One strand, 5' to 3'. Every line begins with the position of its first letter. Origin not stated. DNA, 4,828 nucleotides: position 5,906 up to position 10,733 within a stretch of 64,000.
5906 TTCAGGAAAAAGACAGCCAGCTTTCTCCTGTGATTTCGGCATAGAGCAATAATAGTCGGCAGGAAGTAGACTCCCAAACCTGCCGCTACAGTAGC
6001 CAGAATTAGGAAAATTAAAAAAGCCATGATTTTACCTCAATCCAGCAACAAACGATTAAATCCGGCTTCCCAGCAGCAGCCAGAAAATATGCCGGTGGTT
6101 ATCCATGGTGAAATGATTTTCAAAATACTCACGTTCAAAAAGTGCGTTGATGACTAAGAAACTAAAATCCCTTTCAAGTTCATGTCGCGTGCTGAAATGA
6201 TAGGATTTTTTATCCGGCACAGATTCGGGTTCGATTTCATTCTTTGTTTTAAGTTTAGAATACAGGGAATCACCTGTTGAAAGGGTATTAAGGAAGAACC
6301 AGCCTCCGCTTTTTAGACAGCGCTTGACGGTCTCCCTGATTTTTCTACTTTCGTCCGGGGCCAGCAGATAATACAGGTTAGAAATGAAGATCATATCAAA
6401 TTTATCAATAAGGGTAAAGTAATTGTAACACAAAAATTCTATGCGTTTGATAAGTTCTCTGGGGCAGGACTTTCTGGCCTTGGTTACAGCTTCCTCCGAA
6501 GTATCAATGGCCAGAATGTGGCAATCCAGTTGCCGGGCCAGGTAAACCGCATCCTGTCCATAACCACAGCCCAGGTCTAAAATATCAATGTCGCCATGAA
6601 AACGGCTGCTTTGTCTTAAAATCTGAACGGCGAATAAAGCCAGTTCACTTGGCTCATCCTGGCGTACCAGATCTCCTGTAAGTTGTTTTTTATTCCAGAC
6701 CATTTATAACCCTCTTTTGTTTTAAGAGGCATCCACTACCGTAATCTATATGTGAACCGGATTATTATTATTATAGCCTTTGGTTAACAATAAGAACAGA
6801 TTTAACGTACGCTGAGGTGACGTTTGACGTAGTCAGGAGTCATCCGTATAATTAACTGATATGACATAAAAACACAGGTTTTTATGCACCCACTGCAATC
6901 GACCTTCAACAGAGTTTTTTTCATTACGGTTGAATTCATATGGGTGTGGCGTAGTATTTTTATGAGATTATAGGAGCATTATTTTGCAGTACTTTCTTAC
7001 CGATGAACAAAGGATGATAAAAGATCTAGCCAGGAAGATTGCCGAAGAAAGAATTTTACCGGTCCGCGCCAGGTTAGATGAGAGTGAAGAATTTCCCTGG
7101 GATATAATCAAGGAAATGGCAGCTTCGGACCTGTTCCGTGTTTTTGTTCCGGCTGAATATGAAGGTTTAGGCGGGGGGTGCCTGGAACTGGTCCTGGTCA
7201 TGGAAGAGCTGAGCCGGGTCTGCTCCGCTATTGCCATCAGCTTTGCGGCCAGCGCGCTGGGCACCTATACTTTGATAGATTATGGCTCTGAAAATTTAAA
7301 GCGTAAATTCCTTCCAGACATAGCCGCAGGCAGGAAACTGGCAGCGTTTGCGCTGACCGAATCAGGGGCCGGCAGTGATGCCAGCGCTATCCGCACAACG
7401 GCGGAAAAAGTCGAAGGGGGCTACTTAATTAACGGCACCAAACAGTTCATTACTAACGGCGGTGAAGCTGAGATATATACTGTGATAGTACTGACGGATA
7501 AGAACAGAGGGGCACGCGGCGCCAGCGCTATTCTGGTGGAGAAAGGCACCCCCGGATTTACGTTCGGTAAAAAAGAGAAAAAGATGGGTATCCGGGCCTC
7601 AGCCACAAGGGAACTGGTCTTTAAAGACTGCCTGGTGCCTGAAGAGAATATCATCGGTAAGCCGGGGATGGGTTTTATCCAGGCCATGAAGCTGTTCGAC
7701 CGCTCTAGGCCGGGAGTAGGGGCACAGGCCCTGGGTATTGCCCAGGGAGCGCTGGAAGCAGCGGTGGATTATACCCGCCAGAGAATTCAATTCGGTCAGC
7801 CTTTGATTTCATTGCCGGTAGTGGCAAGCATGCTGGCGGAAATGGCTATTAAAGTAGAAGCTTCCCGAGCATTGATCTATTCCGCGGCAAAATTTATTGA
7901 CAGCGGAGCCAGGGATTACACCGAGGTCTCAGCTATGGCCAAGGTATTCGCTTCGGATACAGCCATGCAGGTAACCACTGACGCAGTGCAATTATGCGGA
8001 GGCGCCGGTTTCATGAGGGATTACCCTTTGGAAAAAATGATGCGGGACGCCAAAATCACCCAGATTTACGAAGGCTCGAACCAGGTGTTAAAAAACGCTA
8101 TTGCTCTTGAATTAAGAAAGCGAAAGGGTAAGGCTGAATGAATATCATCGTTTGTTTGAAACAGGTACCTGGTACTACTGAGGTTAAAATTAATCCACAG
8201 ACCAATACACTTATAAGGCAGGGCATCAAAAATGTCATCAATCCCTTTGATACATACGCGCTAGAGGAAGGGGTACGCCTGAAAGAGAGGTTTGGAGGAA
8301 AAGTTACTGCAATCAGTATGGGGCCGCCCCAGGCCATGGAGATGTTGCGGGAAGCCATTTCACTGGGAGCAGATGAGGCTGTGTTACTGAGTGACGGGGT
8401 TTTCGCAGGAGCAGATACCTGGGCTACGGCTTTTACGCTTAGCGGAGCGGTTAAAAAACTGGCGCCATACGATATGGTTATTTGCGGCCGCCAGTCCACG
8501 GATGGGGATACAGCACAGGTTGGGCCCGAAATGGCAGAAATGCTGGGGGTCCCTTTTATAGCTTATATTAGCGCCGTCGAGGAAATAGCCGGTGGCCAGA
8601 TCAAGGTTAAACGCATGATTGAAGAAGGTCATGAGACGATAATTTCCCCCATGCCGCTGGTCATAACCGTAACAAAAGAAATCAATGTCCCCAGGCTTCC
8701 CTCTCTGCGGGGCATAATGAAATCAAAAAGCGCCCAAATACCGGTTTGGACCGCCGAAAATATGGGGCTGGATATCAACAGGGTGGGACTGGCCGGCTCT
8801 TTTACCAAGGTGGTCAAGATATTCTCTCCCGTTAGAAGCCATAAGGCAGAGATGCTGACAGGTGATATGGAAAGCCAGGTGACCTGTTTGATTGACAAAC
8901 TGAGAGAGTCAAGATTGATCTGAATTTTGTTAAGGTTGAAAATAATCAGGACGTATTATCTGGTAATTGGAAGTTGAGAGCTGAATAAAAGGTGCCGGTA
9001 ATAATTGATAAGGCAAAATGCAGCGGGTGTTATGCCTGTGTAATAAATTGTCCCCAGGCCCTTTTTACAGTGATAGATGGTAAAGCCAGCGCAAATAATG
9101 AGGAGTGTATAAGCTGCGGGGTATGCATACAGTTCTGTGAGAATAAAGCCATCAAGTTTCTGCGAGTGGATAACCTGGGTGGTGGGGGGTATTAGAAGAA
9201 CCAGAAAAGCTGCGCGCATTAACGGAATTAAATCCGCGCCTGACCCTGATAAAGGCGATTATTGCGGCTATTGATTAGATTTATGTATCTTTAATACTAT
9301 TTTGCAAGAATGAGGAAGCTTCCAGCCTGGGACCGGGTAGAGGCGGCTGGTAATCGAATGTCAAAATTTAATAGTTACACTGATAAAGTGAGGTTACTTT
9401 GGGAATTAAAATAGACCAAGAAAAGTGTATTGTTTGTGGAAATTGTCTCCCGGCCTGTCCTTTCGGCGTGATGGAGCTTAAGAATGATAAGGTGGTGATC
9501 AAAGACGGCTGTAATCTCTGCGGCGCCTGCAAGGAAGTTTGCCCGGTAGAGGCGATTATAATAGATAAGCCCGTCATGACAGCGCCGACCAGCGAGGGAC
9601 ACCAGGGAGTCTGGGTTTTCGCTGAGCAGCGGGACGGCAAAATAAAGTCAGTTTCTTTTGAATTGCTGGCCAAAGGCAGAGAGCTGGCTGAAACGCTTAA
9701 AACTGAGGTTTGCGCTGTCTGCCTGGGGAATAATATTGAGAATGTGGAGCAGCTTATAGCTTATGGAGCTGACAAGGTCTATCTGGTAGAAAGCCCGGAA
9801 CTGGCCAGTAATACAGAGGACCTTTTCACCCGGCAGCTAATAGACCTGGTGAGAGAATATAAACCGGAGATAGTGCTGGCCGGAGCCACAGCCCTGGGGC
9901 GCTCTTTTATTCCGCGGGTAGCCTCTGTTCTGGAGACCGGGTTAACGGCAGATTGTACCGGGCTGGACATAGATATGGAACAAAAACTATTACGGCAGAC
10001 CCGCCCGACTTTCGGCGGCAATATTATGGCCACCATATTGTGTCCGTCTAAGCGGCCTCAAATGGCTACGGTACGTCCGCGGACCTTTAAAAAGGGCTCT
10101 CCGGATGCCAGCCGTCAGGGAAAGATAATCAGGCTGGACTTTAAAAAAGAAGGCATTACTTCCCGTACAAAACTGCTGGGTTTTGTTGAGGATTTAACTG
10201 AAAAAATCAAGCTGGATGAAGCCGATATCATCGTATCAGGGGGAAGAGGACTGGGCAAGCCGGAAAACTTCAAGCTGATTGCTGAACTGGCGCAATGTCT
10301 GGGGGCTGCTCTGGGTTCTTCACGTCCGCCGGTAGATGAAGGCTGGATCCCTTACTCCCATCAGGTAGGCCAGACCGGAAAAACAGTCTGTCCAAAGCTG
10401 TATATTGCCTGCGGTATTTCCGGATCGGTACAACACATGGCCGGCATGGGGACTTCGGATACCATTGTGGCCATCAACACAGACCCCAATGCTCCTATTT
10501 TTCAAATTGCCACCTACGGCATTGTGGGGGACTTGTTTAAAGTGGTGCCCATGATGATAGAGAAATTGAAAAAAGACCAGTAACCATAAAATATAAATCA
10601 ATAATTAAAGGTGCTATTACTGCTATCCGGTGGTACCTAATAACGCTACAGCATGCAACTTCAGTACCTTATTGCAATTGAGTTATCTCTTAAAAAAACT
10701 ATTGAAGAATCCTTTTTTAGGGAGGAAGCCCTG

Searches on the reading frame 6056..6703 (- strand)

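Call 22: search_protein_families(library=pfam, proteins=[window:6056-6703:-], max_evalue=0.001)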
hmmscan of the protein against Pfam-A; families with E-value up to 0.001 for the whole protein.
window:6056-6703:- (215 aa): 13 families
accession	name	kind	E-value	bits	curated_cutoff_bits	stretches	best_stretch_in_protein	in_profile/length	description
PF13649.12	Methyltransf_25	-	4.4e-16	59.8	27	1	41-134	1-97/97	Methyltransferase domain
PF13847.12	Methyltransf_31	-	9.6e-16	58.2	27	1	37-160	3-130/145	Methyltransferase domain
PF08241.18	Methyltransf_11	-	3.4e-13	50.5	21.2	1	42-138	1-95/95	Methyltransferase domain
PF08242.18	Methyltransf_12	-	5e-11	43.6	30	1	42-136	1-98/98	Methyltransferase domain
PF13489.12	Methyltransf_23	-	1.8e-08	34.8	27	1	28-179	13-153/164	Methyltransferase domain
PF02353.26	CMAS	-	1e-07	32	27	1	40-146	65-172/273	Mycolic acid cyclopropane synthetase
PF03848.20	TehB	-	1e-07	32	20.4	1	40-143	33-138/193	Tellurite resistance protein TehB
PF01739.24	CheR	-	8.7e-07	29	27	0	83-138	115-173/195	CheR methyltransferase, SAM binding domain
PF05175.20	MTS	-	2.5e-06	27.7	23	1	40-107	34-103/170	Methyltransferase small domain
PF01209.24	Ubie_methyltran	-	6.4e-05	22.8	20.1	1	39-138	49-151/233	ubiE/COQ5 methyltransferase family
PF05724.17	TPMT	-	0.00011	22.3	26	1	45-142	45-157/218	Thiopurine S-methyltransferase (TPMT)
PF02390.23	Methyltransf_4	-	0.00074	19.5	24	0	41-102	5-68/173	Putative methyltransferase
PF03291.22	mRNA_G-N7_MeTrfase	-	0.00084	19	26.6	0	30-80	54-104/315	mRNA (guanine-N(7))-methyltransferase domain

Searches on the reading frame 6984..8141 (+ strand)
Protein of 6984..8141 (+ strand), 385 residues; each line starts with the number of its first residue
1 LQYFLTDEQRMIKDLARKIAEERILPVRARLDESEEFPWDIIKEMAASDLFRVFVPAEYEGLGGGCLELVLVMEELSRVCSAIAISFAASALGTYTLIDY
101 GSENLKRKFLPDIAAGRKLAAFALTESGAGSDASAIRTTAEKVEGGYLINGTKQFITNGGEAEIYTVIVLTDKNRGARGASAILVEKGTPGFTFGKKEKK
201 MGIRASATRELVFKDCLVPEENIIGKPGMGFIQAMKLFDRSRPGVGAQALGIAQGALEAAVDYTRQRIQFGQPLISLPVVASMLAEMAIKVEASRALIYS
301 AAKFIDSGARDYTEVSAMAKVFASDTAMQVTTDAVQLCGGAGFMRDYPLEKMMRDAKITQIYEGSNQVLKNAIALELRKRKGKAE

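Call 22: search_protein_families(library=pfam, proteins=[window:6984-8141:+], max_evalue=0.001)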
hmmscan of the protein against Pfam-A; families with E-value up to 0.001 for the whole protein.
window:6984-8141:+ (385 aa): 5 families
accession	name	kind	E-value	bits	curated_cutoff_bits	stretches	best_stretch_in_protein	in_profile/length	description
PF00441.29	Acyl-CoA_dh_1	-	3.7e-47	160.7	22.4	1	228-374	1-146/150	Acyl-CoA dehydrogenase, C-terminal domain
PF02771.21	Acyl-CoA_dh_N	-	4.8e-32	111.1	22.9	1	6-116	1-112/113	Acyl-CoA dehydrogenase, N-terminal domain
PF02770.24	Acyl-CoA_dh_M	-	1.2e-26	93.2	33.3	1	121-216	1-97/97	Acyl-CoA dehydrogenase, middle domain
PF08028.16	Acyl-CoA_dh_2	-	5.2e-23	82.2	22.7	1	245-366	3-133/134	Acyl-CoA dehydrogenase, C-terminal domain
PF22924.1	ACOX_C_alpha1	-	6e-09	36.3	27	1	287-373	75-164/169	Acyl-CoA oxidase, C-alpha1 domain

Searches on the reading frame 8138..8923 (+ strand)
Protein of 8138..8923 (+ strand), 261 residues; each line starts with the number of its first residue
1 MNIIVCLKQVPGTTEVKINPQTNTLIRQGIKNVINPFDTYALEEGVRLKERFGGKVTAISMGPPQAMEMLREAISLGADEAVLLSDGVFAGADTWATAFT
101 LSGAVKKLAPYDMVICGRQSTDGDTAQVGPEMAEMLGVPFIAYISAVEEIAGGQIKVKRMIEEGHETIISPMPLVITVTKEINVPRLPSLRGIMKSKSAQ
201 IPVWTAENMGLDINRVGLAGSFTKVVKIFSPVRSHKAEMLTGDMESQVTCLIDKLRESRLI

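Call 22: search_protein_families(library=pfam, proteins=[window:8138-8923:+], max_evalue=0.001)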
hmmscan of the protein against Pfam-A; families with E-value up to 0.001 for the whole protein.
window:8138-8923:+ (261 aa): 1 family
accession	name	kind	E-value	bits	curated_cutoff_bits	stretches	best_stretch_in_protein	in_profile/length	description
PF01012.27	ETF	-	1.9e-47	161.8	26.7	1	23-207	2-179/181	Electron transfer flavoprotein domain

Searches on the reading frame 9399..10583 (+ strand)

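Call 22: search_protein_families(library=pfam, proteins=[window:9399-10583:+], max_evalue=0.001)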
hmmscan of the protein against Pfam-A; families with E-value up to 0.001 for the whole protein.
window:9399-10583:+ (394 aa): 12 families
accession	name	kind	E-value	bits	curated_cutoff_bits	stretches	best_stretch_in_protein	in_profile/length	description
PF01012.27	ETF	-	4.3e-51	173.7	26.7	1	71-248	1-178/181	Electron transfer flavoprotein domain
PF00766.25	ETF_alpha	-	1.1e-37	128.2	27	1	271-350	1-80/81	Electron transfer flavoprotein FAD-binding domain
PF00037.32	Fer4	-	8.1e-13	48.1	21.1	2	3-25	1-23/24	4Fe-4S binding domain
PF12797.12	Fer4_2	-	1.9e-08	34.1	24.5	1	3-22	3-22/22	4Fe-4S binding domain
PF12837.12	Fer4_6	-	2.7e-08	33.8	25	1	3-24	2-23/24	4Fe-4S binding domain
PF12838.12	Fer4_7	-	6e-08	33.5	27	1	9-52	1-52/52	4Fe-4S dicluster domain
PF13187.11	Fer4_9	-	1.8e-07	31.5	27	1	9-53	1-52/52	4Fe-4S dicluster domain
PF14697.11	Fer4_21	-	2.1e-07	31.4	35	1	4-53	2-57/59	4Fe-4S dicluster domain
PF13237.11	Fer4_10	-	4.8e-07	30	25.5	1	3-49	2-53/53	4Fe-4S dicluster domain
PF13484.11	Fer4_16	-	9.1e-06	26.8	30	0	9-30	1-21/66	4Fe-4S double cluster binding domain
PF25160.1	LdpA_Fe-S-bd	-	4.9e-05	23.5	27.6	0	5-26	23-44/49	LdpA Fe-S cluster-binding domain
PF13183.11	Fer4_8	-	0.00019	22.4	27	0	36-51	52-67/68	4Fe-4S dicluster domain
